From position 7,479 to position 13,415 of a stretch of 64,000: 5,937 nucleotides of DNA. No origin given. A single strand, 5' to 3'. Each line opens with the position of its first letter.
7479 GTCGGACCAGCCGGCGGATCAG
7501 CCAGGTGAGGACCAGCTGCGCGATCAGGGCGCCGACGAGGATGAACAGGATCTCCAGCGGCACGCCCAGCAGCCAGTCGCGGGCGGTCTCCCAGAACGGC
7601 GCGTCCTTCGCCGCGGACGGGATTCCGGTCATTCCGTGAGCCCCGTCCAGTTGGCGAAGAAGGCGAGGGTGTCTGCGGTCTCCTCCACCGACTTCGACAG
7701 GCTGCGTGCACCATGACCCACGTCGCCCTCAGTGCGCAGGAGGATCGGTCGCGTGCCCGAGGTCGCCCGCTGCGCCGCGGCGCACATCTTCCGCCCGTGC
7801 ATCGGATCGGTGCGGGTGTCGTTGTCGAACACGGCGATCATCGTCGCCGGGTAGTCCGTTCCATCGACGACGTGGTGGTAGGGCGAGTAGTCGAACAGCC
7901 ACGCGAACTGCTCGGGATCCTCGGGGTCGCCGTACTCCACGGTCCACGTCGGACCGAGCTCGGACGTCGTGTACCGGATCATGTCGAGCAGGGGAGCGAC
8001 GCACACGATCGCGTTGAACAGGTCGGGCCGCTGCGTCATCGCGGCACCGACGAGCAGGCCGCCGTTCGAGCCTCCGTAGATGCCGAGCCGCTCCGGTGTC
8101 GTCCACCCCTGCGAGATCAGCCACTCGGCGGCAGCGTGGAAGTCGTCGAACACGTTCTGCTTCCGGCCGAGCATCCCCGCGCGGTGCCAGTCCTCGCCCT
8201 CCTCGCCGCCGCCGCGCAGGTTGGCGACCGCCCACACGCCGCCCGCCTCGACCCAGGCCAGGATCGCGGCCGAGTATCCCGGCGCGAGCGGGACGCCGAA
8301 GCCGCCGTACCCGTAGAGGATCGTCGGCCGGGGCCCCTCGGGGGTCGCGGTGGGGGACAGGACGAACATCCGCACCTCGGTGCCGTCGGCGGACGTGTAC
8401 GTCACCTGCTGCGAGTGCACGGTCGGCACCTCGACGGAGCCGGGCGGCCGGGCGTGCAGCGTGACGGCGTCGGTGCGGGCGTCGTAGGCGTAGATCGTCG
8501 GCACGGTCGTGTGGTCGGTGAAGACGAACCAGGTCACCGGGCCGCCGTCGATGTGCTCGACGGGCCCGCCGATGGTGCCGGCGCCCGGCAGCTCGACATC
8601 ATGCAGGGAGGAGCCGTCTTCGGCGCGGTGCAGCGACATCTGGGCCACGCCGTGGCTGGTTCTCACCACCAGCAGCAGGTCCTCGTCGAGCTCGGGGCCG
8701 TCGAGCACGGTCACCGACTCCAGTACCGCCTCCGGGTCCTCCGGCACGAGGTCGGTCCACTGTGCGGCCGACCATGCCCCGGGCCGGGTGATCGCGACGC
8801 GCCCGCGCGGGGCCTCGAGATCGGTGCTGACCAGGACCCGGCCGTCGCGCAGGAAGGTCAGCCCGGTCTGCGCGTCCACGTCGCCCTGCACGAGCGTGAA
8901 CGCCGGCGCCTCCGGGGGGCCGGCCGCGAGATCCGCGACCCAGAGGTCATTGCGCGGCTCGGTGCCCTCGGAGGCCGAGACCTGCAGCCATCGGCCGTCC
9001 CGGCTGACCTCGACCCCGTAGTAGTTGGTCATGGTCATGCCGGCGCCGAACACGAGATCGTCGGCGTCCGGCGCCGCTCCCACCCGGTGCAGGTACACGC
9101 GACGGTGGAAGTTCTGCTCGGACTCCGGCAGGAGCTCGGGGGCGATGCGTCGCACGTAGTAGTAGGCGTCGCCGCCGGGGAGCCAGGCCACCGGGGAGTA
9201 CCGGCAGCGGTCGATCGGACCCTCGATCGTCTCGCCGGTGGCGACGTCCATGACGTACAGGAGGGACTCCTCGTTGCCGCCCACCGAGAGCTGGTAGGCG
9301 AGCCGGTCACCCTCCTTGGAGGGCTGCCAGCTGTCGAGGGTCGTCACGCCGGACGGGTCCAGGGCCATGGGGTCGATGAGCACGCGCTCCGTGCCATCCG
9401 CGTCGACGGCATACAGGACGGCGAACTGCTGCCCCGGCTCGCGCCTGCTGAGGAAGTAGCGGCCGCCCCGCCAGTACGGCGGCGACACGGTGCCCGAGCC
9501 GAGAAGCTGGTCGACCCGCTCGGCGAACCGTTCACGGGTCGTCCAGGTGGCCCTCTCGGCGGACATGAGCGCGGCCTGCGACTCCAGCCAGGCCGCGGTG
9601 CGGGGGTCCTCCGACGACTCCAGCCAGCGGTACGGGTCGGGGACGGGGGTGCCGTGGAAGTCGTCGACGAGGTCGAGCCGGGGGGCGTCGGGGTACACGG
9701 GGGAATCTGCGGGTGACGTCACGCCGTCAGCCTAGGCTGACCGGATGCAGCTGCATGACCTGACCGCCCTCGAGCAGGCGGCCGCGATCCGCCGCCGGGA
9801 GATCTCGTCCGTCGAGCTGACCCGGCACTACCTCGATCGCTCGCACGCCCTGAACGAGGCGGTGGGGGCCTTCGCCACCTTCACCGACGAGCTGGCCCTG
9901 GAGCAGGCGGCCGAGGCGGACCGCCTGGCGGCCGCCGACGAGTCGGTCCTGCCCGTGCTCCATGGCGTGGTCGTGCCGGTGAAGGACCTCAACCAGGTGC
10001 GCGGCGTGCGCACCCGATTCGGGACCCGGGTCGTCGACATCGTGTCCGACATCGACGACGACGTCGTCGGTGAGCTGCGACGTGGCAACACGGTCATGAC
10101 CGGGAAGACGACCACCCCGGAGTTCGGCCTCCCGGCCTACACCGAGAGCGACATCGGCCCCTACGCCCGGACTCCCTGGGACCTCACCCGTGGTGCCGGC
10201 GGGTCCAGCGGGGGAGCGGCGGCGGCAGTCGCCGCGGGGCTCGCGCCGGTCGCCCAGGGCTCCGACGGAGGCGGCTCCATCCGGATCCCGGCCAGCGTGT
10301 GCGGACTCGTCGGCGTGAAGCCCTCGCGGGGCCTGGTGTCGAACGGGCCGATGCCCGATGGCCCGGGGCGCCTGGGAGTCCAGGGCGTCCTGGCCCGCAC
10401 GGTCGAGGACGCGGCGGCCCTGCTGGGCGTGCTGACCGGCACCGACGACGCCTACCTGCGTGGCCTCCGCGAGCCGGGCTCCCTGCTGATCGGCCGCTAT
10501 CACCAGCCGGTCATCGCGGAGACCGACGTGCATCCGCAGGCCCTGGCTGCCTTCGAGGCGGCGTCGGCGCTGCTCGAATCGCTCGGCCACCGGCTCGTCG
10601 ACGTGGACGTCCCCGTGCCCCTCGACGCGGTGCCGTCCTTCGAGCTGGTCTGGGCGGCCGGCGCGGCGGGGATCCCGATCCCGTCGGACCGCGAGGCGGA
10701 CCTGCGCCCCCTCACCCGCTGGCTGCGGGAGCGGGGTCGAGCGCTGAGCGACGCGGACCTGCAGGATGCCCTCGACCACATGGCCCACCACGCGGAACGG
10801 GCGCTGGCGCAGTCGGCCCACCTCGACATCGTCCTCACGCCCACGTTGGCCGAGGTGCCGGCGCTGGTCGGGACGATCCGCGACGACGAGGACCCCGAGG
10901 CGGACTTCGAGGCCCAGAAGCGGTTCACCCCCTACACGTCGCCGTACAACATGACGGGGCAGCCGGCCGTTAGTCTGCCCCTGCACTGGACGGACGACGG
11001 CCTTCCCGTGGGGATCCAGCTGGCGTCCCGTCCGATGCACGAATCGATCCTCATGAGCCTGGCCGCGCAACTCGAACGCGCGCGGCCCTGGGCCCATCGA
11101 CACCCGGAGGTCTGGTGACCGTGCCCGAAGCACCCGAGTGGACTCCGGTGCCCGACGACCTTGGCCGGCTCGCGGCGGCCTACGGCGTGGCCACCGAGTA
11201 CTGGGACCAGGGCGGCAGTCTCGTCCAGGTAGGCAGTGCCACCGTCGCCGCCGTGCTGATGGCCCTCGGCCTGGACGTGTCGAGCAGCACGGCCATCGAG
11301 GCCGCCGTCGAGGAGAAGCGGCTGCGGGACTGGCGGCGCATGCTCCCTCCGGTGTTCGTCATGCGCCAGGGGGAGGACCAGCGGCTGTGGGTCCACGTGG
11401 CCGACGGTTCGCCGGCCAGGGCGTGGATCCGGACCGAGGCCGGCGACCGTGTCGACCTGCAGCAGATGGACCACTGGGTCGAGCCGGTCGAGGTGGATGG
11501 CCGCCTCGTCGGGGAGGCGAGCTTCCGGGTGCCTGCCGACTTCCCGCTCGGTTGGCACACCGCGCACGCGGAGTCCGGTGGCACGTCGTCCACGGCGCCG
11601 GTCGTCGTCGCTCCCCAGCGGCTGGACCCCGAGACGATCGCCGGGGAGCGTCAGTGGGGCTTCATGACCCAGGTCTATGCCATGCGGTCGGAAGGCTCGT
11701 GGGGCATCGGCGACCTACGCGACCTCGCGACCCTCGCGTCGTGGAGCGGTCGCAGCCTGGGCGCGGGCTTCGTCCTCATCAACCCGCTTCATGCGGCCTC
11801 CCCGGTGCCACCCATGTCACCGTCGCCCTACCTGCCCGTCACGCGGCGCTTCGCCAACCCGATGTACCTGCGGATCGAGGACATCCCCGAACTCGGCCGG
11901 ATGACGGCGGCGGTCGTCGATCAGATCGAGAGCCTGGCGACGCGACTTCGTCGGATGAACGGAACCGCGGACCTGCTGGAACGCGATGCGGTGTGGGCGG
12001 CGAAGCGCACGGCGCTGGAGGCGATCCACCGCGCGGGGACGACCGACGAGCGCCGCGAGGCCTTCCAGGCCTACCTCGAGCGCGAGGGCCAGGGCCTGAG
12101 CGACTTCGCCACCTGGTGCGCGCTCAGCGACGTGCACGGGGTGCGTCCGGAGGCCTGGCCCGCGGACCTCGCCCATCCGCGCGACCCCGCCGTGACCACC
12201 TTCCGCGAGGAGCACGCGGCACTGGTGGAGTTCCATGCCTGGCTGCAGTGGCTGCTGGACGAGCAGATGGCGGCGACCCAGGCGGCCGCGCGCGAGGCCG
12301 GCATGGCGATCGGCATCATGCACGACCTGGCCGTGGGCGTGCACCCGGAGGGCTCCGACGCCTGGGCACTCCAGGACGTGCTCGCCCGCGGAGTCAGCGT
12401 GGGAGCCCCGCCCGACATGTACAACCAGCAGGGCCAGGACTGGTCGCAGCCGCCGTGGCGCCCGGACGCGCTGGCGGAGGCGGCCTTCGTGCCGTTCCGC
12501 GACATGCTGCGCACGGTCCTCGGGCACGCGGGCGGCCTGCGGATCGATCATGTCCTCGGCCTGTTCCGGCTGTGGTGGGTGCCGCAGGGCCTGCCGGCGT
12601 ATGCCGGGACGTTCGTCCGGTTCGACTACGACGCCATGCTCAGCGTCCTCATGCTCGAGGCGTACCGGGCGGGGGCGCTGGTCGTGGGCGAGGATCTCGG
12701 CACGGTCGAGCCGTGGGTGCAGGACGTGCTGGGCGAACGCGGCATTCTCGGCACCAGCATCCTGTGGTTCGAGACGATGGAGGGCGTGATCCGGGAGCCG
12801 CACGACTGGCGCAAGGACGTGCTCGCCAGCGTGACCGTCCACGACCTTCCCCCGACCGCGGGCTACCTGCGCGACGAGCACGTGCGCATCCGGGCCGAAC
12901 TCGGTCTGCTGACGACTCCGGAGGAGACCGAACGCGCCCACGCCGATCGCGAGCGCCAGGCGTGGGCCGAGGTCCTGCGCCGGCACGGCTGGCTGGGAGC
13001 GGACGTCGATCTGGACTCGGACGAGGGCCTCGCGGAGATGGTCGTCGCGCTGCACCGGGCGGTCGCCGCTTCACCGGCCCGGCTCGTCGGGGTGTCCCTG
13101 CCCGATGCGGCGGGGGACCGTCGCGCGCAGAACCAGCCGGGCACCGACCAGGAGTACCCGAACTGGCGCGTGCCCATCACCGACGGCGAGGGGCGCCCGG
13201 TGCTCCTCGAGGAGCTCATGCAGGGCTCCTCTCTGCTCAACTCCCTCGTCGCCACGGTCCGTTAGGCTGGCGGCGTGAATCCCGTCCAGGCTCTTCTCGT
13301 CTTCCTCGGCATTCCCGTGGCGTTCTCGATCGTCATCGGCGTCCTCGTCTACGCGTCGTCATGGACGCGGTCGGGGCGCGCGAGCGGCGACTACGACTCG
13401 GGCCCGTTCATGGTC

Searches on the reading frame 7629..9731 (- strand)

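Call 70: search_protein_families(library=pfam, proteins=[window:7629-9731:-], max_evalue=0.00001)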
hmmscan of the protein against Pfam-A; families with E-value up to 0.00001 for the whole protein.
window:7629-9731:- (700 aa): 3 families
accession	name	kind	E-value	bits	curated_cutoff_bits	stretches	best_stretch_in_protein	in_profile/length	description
PF02897.21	Peptidase_S9_N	-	2.2e-66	224.8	24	1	14-425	1-410/414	Prolyl oligopeptidase, N-terminal beta-propeller domain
PF00326.27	Peptidase_S9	-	1.6e-51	175.3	22.6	1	490-697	6-211/213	Prolyl oligopeptidase family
PF05448.18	AXE1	-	2.6e-06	26.9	21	0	433-582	49-210/321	Acetyl xylan esterase (AXE1)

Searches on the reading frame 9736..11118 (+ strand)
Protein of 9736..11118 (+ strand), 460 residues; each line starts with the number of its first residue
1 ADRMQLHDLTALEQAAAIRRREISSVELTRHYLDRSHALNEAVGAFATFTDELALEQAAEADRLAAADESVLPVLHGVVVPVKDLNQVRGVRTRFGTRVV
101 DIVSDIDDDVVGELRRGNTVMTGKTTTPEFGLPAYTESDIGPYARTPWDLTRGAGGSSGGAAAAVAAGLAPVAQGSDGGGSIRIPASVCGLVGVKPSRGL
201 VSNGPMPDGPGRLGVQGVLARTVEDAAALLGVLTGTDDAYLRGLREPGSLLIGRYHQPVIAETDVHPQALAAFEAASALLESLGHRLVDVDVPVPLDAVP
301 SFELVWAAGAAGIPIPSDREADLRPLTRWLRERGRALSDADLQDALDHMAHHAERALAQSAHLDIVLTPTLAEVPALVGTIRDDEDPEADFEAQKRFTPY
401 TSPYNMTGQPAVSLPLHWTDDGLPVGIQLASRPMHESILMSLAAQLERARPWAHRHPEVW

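Call 70: search_protein_families(library=pfam, proteins=[window:9736-11118:+], max_evalue=0.00001)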
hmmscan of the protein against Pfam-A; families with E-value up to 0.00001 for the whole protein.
window:9736-11118:+ (460 aa): 1 family
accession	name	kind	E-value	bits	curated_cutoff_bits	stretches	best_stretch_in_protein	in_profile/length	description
PF01425.27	Amidase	-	9.6e-89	298.9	27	1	27-438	1-443/445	Amidase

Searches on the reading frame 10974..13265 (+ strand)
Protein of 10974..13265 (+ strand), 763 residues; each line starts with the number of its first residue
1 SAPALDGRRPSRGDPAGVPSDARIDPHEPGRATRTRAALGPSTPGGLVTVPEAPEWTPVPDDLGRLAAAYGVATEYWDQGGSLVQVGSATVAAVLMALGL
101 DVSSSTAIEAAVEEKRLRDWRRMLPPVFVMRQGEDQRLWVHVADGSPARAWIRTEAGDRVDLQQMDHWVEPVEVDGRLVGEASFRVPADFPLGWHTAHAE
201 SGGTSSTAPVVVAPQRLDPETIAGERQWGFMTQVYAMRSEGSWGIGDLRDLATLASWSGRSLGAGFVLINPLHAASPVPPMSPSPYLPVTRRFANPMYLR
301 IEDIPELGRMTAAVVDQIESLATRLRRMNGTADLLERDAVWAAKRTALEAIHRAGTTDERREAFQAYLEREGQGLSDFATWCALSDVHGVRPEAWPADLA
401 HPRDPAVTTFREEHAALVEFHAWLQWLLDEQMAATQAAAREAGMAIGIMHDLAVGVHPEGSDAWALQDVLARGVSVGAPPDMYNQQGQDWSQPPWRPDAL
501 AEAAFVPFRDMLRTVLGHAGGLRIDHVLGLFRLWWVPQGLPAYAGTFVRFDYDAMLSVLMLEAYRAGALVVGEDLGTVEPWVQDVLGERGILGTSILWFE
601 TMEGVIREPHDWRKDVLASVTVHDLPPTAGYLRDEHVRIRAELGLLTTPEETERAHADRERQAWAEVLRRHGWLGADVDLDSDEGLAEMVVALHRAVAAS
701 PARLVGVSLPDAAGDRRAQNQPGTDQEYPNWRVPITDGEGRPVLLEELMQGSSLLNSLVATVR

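Call 70: search_protein_families(library=pfam, proteins=[window:10974-13265:+], max_evalue=0.00001)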
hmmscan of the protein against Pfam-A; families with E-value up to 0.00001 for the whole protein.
window:10974-13265:+ (763 aa): 2 families
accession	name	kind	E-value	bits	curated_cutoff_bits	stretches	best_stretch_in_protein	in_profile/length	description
PF02446.23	Glyco_hydro_77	-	8.3e-109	365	25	1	233-736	2-460/465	4-alpha-glucanotransferase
PF21226.3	MalQ_N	-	2.8e-29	101.7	24.1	1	124-214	1-91/91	MalQ N-terminal beta sandwich domain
